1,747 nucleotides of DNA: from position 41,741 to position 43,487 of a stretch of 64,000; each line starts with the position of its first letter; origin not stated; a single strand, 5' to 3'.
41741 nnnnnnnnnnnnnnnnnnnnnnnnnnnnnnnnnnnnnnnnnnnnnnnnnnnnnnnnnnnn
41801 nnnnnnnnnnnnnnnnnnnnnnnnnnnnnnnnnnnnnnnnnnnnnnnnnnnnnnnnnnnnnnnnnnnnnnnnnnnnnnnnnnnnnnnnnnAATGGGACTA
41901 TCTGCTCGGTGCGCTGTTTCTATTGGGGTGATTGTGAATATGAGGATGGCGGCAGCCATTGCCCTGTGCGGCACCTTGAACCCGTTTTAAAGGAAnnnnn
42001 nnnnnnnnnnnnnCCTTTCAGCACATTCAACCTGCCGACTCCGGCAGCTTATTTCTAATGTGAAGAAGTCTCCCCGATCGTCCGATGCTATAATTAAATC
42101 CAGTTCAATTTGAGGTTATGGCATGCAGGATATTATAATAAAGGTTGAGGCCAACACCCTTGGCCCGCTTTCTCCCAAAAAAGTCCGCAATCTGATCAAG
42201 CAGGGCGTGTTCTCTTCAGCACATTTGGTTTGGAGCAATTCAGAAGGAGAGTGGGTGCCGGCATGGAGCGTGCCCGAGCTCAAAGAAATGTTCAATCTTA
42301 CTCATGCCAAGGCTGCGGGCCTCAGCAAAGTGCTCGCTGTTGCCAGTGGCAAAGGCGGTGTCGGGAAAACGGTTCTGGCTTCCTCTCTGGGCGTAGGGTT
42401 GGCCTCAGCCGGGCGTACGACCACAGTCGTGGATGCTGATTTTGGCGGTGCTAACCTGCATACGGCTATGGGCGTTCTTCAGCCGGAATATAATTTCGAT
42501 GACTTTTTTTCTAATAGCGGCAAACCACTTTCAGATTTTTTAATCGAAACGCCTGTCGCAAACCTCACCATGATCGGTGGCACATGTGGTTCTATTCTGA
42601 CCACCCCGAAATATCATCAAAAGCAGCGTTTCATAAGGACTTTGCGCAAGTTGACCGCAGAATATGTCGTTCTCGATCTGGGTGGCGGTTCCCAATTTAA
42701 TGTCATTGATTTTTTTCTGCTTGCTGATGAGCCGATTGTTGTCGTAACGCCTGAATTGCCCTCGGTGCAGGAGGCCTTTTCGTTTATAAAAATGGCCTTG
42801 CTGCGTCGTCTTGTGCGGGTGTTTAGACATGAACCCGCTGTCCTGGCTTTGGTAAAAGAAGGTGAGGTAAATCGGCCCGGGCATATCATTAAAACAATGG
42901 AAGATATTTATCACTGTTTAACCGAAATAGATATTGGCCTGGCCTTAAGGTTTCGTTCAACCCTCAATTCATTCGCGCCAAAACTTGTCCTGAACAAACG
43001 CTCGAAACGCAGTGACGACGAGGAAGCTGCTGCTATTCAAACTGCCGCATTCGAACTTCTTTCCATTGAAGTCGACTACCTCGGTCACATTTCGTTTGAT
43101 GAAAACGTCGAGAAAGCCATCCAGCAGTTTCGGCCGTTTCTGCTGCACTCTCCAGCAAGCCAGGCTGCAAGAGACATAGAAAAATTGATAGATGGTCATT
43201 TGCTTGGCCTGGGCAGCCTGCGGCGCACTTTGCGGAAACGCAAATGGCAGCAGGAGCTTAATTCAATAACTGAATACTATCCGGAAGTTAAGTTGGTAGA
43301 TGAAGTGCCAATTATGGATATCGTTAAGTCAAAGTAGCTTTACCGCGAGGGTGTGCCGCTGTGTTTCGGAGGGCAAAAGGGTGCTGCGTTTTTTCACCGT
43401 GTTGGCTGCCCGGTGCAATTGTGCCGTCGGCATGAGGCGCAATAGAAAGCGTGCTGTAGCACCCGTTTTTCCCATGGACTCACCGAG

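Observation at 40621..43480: Tandem paralogous GYF-like(DUF4339)-MinD/ParA ATPase fusions, one with a Cx3Cx5Cx8C-H tail, between ccsBA and tol-pal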

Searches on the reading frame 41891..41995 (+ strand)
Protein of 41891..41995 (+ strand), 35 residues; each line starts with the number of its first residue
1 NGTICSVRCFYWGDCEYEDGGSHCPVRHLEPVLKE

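Call 99: search_solved_structures(query=A10, max_evalue=10, show_alignments=3)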
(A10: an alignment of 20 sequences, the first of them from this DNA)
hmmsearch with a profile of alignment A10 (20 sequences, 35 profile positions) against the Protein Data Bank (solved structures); distinct sequences matched with E-value up to 10: 1.
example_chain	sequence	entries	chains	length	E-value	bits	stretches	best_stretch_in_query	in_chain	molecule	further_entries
1pgw_2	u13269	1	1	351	9.8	8.7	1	3-13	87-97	BEAN POD MOTTLE VIRUS LARGE (L) SUBUNIT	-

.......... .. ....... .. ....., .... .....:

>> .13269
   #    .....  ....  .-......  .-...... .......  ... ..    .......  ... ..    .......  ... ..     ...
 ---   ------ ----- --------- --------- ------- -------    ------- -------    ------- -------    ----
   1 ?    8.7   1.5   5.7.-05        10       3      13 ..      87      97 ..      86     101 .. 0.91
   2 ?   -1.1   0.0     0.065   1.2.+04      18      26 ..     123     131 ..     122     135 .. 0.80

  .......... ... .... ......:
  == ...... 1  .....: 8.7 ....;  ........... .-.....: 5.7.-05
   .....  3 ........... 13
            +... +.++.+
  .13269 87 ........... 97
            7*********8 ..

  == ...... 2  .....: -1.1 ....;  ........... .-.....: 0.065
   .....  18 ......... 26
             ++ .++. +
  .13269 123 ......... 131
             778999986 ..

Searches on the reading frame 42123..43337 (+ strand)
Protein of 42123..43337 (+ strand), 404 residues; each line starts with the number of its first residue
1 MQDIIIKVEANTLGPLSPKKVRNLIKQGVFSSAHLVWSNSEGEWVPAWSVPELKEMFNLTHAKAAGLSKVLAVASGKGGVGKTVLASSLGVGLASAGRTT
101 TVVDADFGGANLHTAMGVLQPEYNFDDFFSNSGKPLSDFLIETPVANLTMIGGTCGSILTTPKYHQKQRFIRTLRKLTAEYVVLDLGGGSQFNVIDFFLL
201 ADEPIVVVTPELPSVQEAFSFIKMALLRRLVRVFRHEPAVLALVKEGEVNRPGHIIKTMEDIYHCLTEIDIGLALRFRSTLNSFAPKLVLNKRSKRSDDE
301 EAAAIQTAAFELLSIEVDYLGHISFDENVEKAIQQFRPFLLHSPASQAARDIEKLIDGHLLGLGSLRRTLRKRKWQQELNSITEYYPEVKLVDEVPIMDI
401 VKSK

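Call 3: search_protein_families(library=pfam, proteins=[window:42123-43337:+], max_evalue=0.01)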
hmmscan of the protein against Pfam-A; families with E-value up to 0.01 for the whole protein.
window:42123-43337:+ (404 aa): 5 families
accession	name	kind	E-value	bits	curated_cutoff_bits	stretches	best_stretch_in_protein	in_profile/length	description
PF10609.15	ParA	-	9.6e-15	55.1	27.1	1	68-218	3-153/246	NUBPL iron-transfer P-loop NTPase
PF01656.29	CbiA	-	7.2e-14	52.3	25.4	1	71-338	1-124/125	CobQ/CobB/MinD/ParA nucleotide binding domain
PF14237.11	GYF_2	-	5.3e-09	36.1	25.8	1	8-53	5-50/50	GYF domain 2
PF13614.12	AAA_31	-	1.4e-08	35.3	27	1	69-215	2-154/177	AAA domain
PF02374.21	ArsA_ATPase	-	0.0018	18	24.3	1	74-106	6-38/305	Anion-transporting ATPase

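Call 4: search_protein_families(library=ncbifam, proteins=[window:42123-43337:+], max_evalue=0.01)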
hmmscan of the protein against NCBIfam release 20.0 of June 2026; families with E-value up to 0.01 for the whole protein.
window:42123-43337:+ (404 aa): 16 families
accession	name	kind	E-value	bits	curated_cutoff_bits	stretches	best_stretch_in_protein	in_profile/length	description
TIGR01969.1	minD_arch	subfamily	2.2e-22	79.5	201.75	1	70-222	2-152/251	cell division ATPase MinD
TIGR01968.1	minD_bact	equivalog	8.3e-19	67.9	212.9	1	69-220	2-153/261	septum site-determining protein MinD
NF041136.1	MrpORP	equivalog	6.3e-13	48.7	450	1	68-120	5-57/365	iron-sulfur cluster carrier protein MrpORP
NF008079.0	PRK10818.1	equivalog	9e-13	48.2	508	1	68-223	2-158/270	septum site-determining protein MinD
TIGR03815.1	CpaE_hom_Actino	equivalog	1.6e-10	40.7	154.45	1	51-236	94-282/340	septum site-determining protein Ssd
TIGR03371.1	cellulose_yhjQ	equivalog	1.5e-09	37.7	157.85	1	69-107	2-40/246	cellulose biosynthesis protein BcsQ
NF008669.0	PRK11670.1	equivalog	1.1e-08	34.4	348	1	28-118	69-157/369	iron-sulfur cluster carrier protein ApbC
TIGR01007.1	eps_fam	subfamily_domain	3.2e-08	33.4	108.05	1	65-177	16-124/204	polysaccharide biosynthesis tyrosine autokinase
NF041546.1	ParA_partition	equivalog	6.8e-07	29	180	1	70-110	1-41/203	ParA family partition ATPase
TIGR03018.1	pepcterm_TyrKin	hypoth_equivalog_domain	1.3e-06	27.9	230.65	1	60-152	26-119/207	XrtA-associated tyrosine autokinase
NF047398.1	AAA_KGGVGR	domain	1.6e-05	25.3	90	1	69-128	3-64/190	KGGVGR-motif variant AAA ATPase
TIGR04291.1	arsen_driv_ArsA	equivalog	0.00096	18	650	1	75-106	9-40/565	arsenical pump-driving ATPase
NF053622.1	ATPseBagAMYCTU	equivalog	0.0011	18.4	400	1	70-104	8-42/325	ATPase BagA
TIGR00345.1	GET3_arsA_TRC40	subfamily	0.0013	18.3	135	1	75-106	3-34/299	TRC40/GET3/ArsA family transport-energizing ATPase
NF053621.1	ATPseBagBMYCTU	equivalog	0.0013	17.9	521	1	71-118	14-60/371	ATPase BagB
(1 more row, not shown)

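Call 77: search_protein_families(library=padloc, proteins=[window:42123-43337:+], max_evalue=0.001)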
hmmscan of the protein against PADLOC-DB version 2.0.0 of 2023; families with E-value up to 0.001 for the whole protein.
window:42123-43337:+ (404 aa): 0 families

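Call 86: find_homologous_proteins(query=window:42123-43337:+, max_evalue=1e-60)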
Query window:42123-43337:+ (404 aa): 160 proteins with E <= 1e-60 among 8000 candidates; the best 120 are listed.
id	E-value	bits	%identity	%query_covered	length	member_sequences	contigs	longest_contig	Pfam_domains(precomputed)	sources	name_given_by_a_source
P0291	4.0e-264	893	100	100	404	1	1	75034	PF10609.16,PF01656.30,PF13614.13,PF14237.12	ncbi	-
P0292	7.3e-168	577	63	100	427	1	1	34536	PF10609.16,PF01656.30,PF13614.13,PF14237.12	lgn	-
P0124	4.3e-139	482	54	100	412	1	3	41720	PF10609.16,PF01656.30,PF13614.13,PF02374.22,PF14237.12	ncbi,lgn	ncbi:MAG: P-loop NTPase [bacterium]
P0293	3.5e-131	456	50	100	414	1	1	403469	PF00142.25,PF10609.16,PF01656.30,PF13614.13,PF02374.22,PF14237.12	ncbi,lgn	-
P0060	3.1e-119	417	48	99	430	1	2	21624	PF10609.16,PF01656.30,PF13614.13,PF14237.12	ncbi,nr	ncbi:P-loop NTPase [candidate division KSB1 bacterium]|nr:P-loop NTPase [candidate division KSB1 bac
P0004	1.4e-115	404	47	99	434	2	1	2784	PF10609.16,PF01656.30,PF13614.13,PF02374.22,PF14237.12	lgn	-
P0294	1.6e-112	394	49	98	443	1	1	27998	PF10609.16,PF01656.30,PF13614.13,PF02374.22,PF14237.12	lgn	-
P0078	2.3e-112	394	49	97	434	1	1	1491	PF10609.16,PF01656.30,PF13614.13,PF02374.22,PF14237.12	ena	-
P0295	7.4e-112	392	49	98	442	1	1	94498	PF10609.16,PF01656.30,PF13614.13,PF14237.12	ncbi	-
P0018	1.8e-111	391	45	99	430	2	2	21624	PF10609.16,PF01656.30,PF13614.13,PF02374.22,PF14237.12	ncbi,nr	ncbi:DUF4339 domain-containing protein [candidate division KSB1 bacterium]|nr:DUF4339 domain-contain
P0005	3.9e-111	390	47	99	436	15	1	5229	PF10609.16,PF01656.30,PF13614.13,PF02374.22,PF14237.12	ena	-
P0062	4.2e-111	390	48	99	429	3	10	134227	PF10609.16,PF01656.30,PF13614.13,PF06564.19,PF14237.12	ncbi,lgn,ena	-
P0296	7.2e-111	389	47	96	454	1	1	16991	PF10609.16,PF01656.30,PF13614.13,PF14237.12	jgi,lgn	jgi:flagellar biosynthesis protein FlhG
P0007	3.3e-110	387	47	99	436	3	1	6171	PF10609.16,PF01656.30,PF13614.13,PF02374.22,PF14237.12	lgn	-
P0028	6.8e-110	386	46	98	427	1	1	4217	PF10609.16,PF01656.30,PF13614.13,PF14237.12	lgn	-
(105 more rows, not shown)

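Call 87: find_encoding_contigs(protein=P0293, flank=8000, max_places=1)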
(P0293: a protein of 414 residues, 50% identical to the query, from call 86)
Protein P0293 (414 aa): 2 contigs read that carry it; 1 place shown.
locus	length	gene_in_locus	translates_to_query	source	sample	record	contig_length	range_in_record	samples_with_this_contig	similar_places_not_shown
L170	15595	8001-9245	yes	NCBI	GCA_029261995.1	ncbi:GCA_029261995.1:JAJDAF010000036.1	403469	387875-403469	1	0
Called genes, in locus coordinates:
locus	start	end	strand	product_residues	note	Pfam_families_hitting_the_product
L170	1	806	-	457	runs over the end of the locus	PF02233:PNTB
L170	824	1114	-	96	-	PF12769:PNTB_4TM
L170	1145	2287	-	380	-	PF05222:AlaDh_PNT_N, PF02826:2-Hacid_dh_C (faint), PF01262:AlaDh_PNT_C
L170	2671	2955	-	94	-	PF02617:ClpS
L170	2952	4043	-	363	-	PF00730:HhH-GPD, PF00633:HHH, PF10576:EndIII_4Fe-2S (weak), PF00293:NUDIX, PF14815:NUDIX_4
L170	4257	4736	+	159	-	PF03449:GreA_GreB_N, PF01272:GreA_GreB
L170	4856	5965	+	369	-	PF02625:XdhC_CoxI, PF13478:XdhC_C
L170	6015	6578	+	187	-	PF01252:Peptidase_A8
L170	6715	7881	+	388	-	PF01566:Nramp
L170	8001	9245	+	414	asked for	PF14237:GYF_2 (weak), PF00142:Fer4_NifH (faint), PF01656:CbiA, PF02374:ArsA_ATPase (weak), PF10609:ParA, PF13614:AAA_31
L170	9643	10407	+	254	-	PF01618:MotA_ExbB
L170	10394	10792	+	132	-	PF02472:ExbD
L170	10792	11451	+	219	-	PF13103:TonB_2, PF03544:TonB_C (weak)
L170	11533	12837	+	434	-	PF26549:Tricorn_N, PF26550:Tricorn_2nd, PF23381:Beta-prop_IFT122_1st (weak), PF07676:PD40, PF26549:Tricorn_N, PF07676:PD40 (weak), PF07676:PD40, PF26549:Tricorn_N, +6 more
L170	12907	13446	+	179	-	PF00691:OmpA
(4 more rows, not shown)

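Call 88: find_encoding_contigs(protein=P0292, flank=8000, max_places=1)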
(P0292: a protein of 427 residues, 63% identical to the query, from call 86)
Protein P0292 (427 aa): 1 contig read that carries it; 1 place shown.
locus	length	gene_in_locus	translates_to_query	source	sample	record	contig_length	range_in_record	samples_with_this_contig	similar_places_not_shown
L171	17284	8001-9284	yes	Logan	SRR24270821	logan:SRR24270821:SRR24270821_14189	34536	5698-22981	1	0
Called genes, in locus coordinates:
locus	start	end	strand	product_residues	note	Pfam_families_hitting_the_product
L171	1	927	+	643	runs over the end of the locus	PF03169:OPT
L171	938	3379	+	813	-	PF01804:Penicil_amidase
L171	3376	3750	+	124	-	-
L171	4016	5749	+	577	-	PF02463:SMC_N (faint), PF13175:AAA_15, PF13304:AAA_21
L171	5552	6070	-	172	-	-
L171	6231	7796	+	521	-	PF09960:DUF2194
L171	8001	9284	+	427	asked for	PF14237:GYF_2, PF01656:CbiA, PF10609:ParA, PF13614:AAA_31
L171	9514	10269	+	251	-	PF01618:MotA_ExbB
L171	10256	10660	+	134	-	PF02472:ExbD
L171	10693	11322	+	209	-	PF13103:TonB_2, PF03544:TonB_C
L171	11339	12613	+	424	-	PF26550:Tricorn_2nd, PF25174:Beta-prop_THOC3, PF26549:Tricorn_N, PF07676:PD40, PF26549:Tricorn_N, PF26550:Tricorn_2nd, PF26549:Tricorn_N, PF07676:PD40, +5 more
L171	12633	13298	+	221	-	PF00691:OmpA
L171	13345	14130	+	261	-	PF13181:TPR_8 (faint), PF13428:TPR_14 (faint), PF12895:ANAPC3 (faint), PF07719:TPR_2 (faint), PF13432:TPR_16 (weak), PF13424:TPR_12 (weak), PF13525:YfiO (weak), PF13174:TPR_6 (weak), +2 more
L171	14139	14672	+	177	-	PF03918:CcmH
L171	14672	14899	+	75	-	-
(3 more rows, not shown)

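Call 89: find_encoding_contigs(protein=P0295, flank=8000, max_places=1)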
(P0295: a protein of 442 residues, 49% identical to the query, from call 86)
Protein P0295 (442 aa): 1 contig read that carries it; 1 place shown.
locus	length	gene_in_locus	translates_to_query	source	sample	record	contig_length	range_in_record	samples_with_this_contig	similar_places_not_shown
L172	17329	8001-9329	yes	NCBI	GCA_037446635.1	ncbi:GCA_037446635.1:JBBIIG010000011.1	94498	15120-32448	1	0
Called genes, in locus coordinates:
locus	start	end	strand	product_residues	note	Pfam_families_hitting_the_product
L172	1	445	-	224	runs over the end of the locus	PF00730:HhH-GPD, PF10576:EndIII_4Fe-2S (weak)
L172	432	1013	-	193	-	PF01812:5-FTHF_cyc-lig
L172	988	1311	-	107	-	PF01248:Ribosomal_L7Ae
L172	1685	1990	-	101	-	PF06127:Mpo1-like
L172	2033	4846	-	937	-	PF00675:Peptidase_M16, PF05193:Peptidase_M16_C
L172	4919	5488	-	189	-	-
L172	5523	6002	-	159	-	PF13161:DUF3996 (weak)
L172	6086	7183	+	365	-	PF14237:GYF_2, PF01656:CbiA, PF02374:ArsA_ATPase (weak), PF10609:ParA, PF13614:AAA_31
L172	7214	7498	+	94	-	PF00166:Cpn10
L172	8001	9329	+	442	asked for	PF14237:GYF_2, PF10609:ParA, PF13614:AAA_31, PF01656:CbiA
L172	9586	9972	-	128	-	-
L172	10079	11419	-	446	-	-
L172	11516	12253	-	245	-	-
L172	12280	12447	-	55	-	-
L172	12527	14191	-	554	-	PF00033:Cytochrome_B, PF01292:Ni_hydr_CYTB (weak), PF13631:Cytochrom_B_N_2, PF00032:Cytochrom_B_C, PF02433:FixO (faint), PF00034:Cytochrom_C, PF13442:Cytochrome_CBB3 (weak)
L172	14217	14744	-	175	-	PF13505:OMP_b-brl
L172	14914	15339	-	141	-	-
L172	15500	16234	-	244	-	PF01476:LysM (weak)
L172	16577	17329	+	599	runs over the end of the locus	PF25145:NfeD1b_N (faint), PF01343:Peptidase_S49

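Call 94: predict_structure(alignment_id=A7)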
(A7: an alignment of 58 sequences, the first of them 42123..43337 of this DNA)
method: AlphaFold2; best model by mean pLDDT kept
length: 404 residues; sequences in the alignment: 58
mean_pLDDT: 88.8   pTM: 0.79
mean pLDDT of the five models: 88.8, 88.6, 87.9, 87.7, 87.0
residues with pLDDT >= 90: 283; 70-90: 83; 50-70: 22; < 50: 16
segments of 3 or more residues with pLDDT < 50: 60-65
pLDDT, mean of each block of 10 residues (from residue 1): 88 93 84 93 94 77 64 95 97 95 89 92 84 86 95 68 84 91 94 93 97 96 96 94 78 68 95 96 97 97 97 96 97 95 97 94 84 92 89 54 49
secondary structure, 60 per line:
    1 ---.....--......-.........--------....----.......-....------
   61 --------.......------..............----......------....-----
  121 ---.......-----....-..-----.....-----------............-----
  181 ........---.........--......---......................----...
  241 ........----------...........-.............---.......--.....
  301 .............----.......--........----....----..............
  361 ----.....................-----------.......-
elements in order: E4-8 E11-16 H18-26 E35-38 E43-46 H51-54 E69-75 H82-95 E100-105 H112-115 H125-130 H136-139 E148-152 H164-175 E181-188 H192-200 E203-208 H212-233 H238-248 H259-269 H271-283 E287-293 H296-313 E318-324 H327-334 H339-342 H347-360 H365-385 H397-403
